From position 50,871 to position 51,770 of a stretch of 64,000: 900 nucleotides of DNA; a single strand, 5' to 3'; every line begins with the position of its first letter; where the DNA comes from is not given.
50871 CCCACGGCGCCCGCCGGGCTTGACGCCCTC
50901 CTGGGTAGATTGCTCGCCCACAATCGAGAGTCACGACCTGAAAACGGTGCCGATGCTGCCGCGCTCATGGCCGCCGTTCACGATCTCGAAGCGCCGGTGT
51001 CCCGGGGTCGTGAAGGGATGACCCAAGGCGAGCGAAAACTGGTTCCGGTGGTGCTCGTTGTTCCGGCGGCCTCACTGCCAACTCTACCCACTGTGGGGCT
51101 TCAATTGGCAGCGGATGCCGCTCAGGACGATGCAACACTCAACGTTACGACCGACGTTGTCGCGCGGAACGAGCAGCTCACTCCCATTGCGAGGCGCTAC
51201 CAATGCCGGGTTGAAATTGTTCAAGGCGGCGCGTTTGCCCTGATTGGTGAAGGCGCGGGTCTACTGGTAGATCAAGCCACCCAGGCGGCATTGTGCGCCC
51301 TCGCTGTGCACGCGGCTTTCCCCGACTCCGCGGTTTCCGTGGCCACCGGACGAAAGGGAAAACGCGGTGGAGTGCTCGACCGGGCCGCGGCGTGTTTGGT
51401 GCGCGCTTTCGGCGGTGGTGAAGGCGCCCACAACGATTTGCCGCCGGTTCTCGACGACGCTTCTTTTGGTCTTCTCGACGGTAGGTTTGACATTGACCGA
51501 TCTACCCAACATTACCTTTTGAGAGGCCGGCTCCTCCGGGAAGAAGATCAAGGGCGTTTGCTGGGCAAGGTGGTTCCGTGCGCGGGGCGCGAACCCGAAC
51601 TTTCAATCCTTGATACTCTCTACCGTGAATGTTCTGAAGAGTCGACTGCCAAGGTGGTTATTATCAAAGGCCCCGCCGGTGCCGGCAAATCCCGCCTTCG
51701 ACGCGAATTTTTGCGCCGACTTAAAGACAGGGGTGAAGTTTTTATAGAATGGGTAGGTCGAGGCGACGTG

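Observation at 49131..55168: Giant tandem kinase-pseudokinase-STAND-TPR protein translationally coupled to a GlnD/DUF294-type nucleotidyltransferase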

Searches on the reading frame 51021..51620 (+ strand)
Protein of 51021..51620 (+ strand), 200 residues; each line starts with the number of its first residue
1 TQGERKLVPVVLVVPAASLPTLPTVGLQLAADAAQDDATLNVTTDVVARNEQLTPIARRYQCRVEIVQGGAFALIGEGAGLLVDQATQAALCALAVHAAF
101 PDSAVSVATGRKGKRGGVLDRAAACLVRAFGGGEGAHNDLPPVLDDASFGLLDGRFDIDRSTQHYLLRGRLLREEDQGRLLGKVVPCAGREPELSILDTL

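Call 55: predict_structure(alignment_id=A2)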
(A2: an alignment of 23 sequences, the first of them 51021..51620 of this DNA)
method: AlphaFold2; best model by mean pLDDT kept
length: 200 residues; sequences in the alignment: 23
mean_pLDDT: 82.1   pTM: 0.79
mean pLDDT of the five models: 82.1, 81.5, 81.5, 81.4, 78.5
residues with pLDDT >= 90: 106; 70-90: 42; 50-70: 39; < 50: 13
segments of 3 or more residues with pLDDT < 50: 175-179
pLDDT, mean of each block of 10 residues (from residue 1): 72 93 87 64 86 97 92 91 94 96 95 78 93 67 96 93 87 55 55 51
secondary structure, 60 per line:
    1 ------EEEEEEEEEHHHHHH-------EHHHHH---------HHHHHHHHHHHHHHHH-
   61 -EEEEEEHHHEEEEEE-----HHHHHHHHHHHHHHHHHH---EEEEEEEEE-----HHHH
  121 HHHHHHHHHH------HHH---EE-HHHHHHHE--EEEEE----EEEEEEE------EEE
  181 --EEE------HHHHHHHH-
elements in order: E7-15 H16-21 H30-34 H44-59 E62-67 E71-76 H82-99 E103-111 H117-130 H146-152 E156-160 E165-171 E178-180 E183-185 H192-199

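Call 59: fold_search(model_id=the predicted structure, library=pdb)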
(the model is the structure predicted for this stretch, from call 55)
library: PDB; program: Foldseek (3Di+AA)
matches with E <= 10: 462; with E <= 0.001: 44
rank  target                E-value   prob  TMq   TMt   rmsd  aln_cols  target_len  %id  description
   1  5d0h_B                2.6e-05  1.00  0.38  0.44   8.8       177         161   16  Crystal Structure of triple mutant (KDA to EGY) of an adenylyl cyclase Ma1120 from Mycobacterium avium in complex with (released 2016-08-10)
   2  5d0g_A                5.2e-05  1.00  0.43  0.52   8.2       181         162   16  Crystal structure of triple mutant (KDA to EGY) of adenylyl cyclase Ma1120 from Mycobacterium avium in complex with GT (released 2016-08-10)
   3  3r5g_B                7.0e-05  1.00  0.49  0.50   7.6       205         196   12  Crystal structure of the adenylyl cyclase CyaB from P. aeruginosa (released 2012-01-11)
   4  5d0g_B                1.1e-04  1.00  0.47  0.58   7.7       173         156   14  Crystal structure of triple mutant (KDA to EGY) of adenylyl cyclase Ma1120 from Mycobacterium avium in complex with GT (released 2016-08-10)
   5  4wp3_C                1.1e-04  1.00  0.42  0.44   8.6       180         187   15  Crystal Structure of Adenylyl cyclase from Mycobacterium avium Ma1120 wild type (released 2015-09-02)
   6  5d0e_B                1.2e-04  1.00  0.41  0.49   8.2       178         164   13  Crystal Structure of an adenylyl cyclase Ma1120-Cat in complex with GTP and calcium from Mycobacterium avium (released 2016-08-10)
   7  3r5g_A                1.3e-04  1.00  0.47  0.48   8.0       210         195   12  Crystal structure of the adenylyl cyclase CyaB from P. aeruginosa (released 2012-01-11)
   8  5oyh_E                1.3e-04  1.00  0.46  0.50   7.8       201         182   15  crystal structure of the catalytic core of a rhodopsin-guanylyl cyclase with converted specificity in complex with ATP (released 2018-06-06)
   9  4wp8_B                1.5e-04  1.00  0.45  0.53   7.9       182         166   13  Crystal structure of Adenylyl cyclase Ma1120 from Mycobacterium Avium in complex with 2'5'-DD-3'-ATP and Manganese ion (released 2015-09-02)
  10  2w01_C                1.6e-04  1.00  0.47  0.47   7.5       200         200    9  Crystal structure of the guanylyl cyclase Cya2 (released 2008-09-30)
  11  5oyh_K                2.0e-04  1.00  0.49  0.53   6.9       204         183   13  crystal structure of the catalytic core of a rhodopsin-guanylyl cyclase with converted specificity in complex with ATP (released 2018-06-06)
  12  4wpa_B                2.0e-04  1.00  0.42  0.50   8.2       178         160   13  Crystal structure of Adenylyl cyclase Ma1120 from Mycobacterium Avium bound to Pyrophosphate and Calcium (released 2015-09-02)
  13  5oyh_N                2.1e-04  1.00  0.48  0.52   7.7       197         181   11  crystal structure of the catalytic core of a rhodopsin-guanylyl cyclase with converted specificity in complex with ATP (released 2018-06-06)
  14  4wp9_B                2.1e-04  1.00  0.44  0.53   8.0       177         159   15  Crystal structure of Adenylyl cyclase MA1120 from Mycobacterium Avium bound to 2'5'-DD-3'-ATP, Calcium and Magnesium i (released 2015-09-02)
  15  7yz9_A                2.4e-04  1.00  0.51  0.56   6.7       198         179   12  Structure of catalytic domain of Rv1625c bound to nanobody NB4 (released 2022-08-31)
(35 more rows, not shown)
